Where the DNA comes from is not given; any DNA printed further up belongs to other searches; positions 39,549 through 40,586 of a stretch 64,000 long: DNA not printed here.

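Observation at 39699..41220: Tandem pair of paralogous, uncharacterised ~240-aa proteins between the Sel1/SPOR gene and ppsA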

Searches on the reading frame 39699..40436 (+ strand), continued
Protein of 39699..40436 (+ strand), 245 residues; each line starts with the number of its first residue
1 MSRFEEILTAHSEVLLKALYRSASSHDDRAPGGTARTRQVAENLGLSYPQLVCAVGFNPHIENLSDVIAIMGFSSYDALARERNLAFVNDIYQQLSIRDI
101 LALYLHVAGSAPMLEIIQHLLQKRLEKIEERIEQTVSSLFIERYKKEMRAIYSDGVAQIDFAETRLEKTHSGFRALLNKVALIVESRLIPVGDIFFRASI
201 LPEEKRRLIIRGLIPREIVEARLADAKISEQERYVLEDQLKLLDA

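Call 73: find_encoding_contigs(protein=P0356, flank=6000, max_places=2)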
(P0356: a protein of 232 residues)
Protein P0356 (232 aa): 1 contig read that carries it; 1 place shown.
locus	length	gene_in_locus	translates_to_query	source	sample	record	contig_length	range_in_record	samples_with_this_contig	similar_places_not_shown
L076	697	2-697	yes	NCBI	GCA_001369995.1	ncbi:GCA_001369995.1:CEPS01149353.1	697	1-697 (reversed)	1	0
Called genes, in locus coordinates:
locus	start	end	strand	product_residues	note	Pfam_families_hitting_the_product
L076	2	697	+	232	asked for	?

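Call 74: find_encoding_contigs(protein=P0347, flank=6000, max_places=2)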
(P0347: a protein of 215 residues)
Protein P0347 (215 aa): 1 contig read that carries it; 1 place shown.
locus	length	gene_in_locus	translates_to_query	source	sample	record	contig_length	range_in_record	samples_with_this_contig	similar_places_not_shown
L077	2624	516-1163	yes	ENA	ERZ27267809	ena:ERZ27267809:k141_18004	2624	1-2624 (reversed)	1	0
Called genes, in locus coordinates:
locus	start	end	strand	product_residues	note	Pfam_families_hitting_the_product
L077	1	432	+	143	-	?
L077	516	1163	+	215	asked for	-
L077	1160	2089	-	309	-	-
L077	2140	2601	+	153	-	-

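Call 84: search_protein_families(library=pfam, proteins=[L070:6421-7935:+, L068:6410-7945:+], max_evalue=1)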
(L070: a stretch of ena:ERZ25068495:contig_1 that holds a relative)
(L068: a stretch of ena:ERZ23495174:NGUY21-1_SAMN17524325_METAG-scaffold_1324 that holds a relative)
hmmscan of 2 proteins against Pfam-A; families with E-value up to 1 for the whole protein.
L070:6421-7935:+ (505 aa): 4 families
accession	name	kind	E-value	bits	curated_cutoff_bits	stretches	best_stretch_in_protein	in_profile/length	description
PF08238.18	Sel1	-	1.9e-53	177.4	30.7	5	217-250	2-35/36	Sel1 repeat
PF05036.18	SPOR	-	1.6e-08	35.2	21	1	412-486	2-75/76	SPOR domain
PF23310.1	TPR_27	-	5.5e-08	32.9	27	2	36-101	26-92/110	Plant tetratrico peptide repeats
PF13525.12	YfiO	-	0.0024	18.1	25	1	37-76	4-42/203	Outer membrane lipoprotein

L068:6410-7945:+ (512 aa): 7 families
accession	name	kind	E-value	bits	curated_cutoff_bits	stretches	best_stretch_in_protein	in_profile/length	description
PF08238.18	Sel1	-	1.2e-52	174.9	30.7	5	73-107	2-36/36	Sel1 repeat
PF23310.1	TPR_27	-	1.3e-06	28.4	27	2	168-231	15-75/110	Plant tetratrico peptide repeats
PF05036.18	SPOR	-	3.8e-06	27.6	21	1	426-500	2-75/76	SPOR domain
PF13431.12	TPR_17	-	0.068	13.9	24.4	0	174-205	6-33/34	Tetratricopeptide repeat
PF12895.13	ANAPC3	-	0.13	13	27.2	0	36-79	19-62/82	Anaphase-promoting complex, cyclosome, subunit 3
PF22343.1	Surface-like_ins_dom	-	0.26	11.8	27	1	80-107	66-93/100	Pilus-presented adhesin helical insertion domain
PF07719.23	TPR_2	-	0.36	11.5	27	0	234-248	14-28/34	Tetratricopeptide repeat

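Call 85: search_protein_families(library=ncbifam, proteins=[L070:4870-5505:+], max_evalue=0.001)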
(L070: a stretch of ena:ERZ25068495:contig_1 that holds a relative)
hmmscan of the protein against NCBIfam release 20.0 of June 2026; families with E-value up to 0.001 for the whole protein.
L070:4870-5505:+ (212 aa): 1 family
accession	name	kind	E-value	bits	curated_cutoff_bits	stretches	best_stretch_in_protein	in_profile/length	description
NF045657.1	MthfCyhylaseFchA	equivalog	4.1e-68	229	275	1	1-206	1-206/207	methenyltetrahydrofolate cyclohydrolase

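Call 86: find_related_loci(query=A1, collection=viral_contigs, flank=5000)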
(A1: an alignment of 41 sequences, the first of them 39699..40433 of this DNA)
Query A1 (245 aa) in viral_contigs; peptide patterns used: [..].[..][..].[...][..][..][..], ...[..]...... (x = any residue, [..] = any of these).
21 stretches matched a pattern, but none encodes a relative of the query by tblastn (E <= 1e-3).

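Call 88: find_related_loci(query=A7, collection=metagenome_contigs, flank=7000)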
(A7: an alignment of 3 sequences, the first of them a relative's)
Query A7 (242 aa) in metagenome_contigs; peptide patterns used: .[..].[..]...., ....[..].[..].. (x = any residue, [..] = any of these).
205 stretches matched a pattern; 16 encode a relative of the query (tblastn E <= 1e-3); 16 distinct loci.
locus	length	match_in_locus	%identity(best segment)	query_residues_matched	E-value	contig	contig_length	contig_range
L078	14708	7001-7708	62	2-237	5e-95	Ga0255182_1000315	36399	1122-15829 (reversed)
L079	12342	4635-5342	62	2-237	2e-93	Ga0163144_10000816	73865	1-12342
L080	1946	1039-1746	60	2-237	5e-97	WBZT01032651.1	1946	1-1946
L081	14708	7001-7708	59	2-237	2e-91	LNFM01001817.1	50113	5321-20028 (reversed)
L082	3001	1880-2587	58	1-236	5e-87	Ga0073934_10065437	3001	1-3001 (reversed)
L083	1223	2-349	96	124-239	2e-71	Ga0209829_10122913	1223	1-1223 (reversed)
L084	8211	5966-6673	47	4-239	9e-63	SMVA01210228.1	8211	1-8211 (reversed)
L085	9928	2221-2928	47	4-239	9e-63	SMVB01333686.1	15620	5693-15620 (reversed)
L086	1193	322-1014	45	4-234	6e-65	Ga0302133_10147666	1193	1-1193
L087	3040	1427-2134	44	4-239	8e-59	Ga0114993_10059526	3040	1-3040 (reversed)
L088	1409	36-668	47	30-240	1e-61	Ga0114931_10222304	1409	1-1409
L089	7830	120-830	44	4-240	2e-57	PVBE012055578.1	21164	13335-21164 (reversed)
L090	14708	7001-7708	43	2-237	4e-57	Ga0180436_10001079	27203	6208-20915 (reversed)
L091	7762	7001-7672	44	2-225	1e-56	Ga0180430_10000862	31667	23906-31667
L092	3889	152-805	45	24-239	2e-56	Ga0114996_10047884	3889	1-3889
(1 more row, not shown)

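Call 91: search_protein_families(library=pfam, proteins=[L079:3372-4538:+, L081:5722-6903:+, L084:4072-5241:+, L084:5324-5947:+, L090:5037-6203:+, L090:6240-6995:+, L079:38-3382:+, L084:2431-3918:+, L085:2947-4938:-, L079:5415-7526:-], max_evalue=0.0001)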
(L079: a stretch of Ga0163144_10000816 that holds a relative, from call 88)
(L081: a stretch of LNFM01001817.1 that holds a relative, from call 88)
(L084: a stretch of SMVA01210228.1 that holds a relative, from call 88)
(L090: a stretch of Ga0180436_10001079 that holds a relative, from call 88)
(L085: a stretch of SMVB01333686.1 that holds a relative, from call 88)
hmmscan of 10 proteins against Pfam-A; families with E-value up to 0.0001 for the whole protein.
L079:3372-4538:+ (389 aa): 1 family
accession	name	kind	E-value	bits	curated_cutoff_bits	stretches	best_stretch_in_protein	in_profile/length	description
PF00999.27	Na_H_Exchanger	-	2.2e-49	168.8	26.2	1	19-369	5-366/375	Sodium/hydrogen exchanger, transmembrane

L081:5722-6903:+ (394 aa): 1 family
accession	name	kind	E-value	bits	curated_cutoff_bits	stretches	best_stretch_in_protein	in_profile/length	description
PF00999.27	Na_H_Exchanger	-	8.5e-48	163.5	26.2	1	24-374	5-366/375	Sodium/hydrogen exchanger, transmembrane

L084:4072-5241:+ (390 aa): 1 family
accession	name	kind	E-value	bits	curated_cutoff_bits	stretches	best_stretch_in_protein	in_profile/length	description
PF00999.27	Na_H_Exchanger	-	5.4e-49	167.5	26.2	1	21-373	7-369/375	Sodium/hydrogen exchanger, transmembrane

L084:5324-5947:+ (208 aa): 3 families
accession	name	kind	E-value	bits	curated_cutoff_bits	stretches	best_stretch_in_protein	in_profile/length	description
PF00355.32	Rieske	-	2.4e-13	50.3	20.3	1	113-188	2-79/88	Rieske [2Fe-2S] domain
PF02627.25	CMD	-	3.3e-08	33.8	23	1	14-92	2-82/84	Carboxymuconolactone decarboxylase family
PF13806.12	Rieske_2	-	1.6e-06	28.4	27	1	113-204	2-101/104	Rieske-like [2Fe-2S] domain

L090:5037-6203:+ (389 aa): 1 family
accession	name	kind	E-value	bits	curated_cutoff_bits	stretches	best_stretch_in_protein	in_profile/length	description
PF00999.27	Na_H_Exchanger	-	6.4e-50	170.5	26.2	1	19-371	5-368/375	Sodium/hydrogen exchanger, transmembrane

L090:6240-6995:+ (252 aa): 2 families
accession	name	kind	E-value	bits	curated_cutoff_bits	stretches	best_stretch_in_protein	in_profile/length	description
PF00355.32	Rieske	-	4.5e-13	49.4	20.3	1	154-226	4-76/88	Rieske [2Fe-2S] domain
PF02627.25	CMD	-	6e-10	39.4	23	1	52-129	3-82/84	Carboxymuconolactone decarboxylase family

L079:38-3382:+ (1115 aa): 4 families
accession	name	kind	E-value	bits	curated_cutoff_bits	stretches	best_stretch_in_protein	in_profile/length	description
PF11898.13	DUF3418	-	8.4e-145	484.1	25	1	535-1105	2-581/582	Domain of unknown function (DUF3418)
PF07717.22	OB_NTP_bind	-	1.3e-13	51.3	29.5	1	445-518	1-80/83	Oligonucleotide/oligosaccharide-binding (OB)-fold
PF00271.37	Helicase_C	-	5.6e-12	46.3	23.5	1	112-230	9-108/110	Helicase conserved C-terminal domain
PF21010.2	HA2_C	-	7.5e-07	30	21.3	1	322-380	1-60/77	Helicase associated domain (HA2), ratchet-like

L084:2431-3918:+ (496 aa): 2 families
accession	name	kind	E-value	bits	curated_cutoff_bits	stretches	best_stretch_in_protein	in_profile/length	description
PF03600.22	CitMHS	-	5.6e-57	193.8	31.9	1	65-435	2-331/336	Citrate transporter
PF00939.25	Na_sulph_symp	-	5.8e-56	190.9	27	1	49-487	26-462/472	Sodium:sulfate symporter transmembrane region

L085:2947-4938:- (663 aa): 1 family
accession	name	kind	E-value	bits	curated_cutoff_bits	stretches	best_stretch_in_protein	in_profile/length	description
PF01841.26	Transglut_core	-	2.5e-21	76.4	23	1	394-498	12-107/108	Transglutaminase-like superfamily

L079:5415-7526:- (703 aa): 2 families
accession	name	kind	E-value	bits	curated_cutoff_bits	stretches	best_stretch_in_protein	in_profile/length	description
PF01841.26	Transglut_core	-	1.4e-21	77.2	23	1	432-545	3-107/108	Transglutaminase-like superfamily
PF13559.11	DUF4129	-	1.6e-08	34.9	24.8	1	633-695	5-67/69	Domain of unknown function (DUF4129)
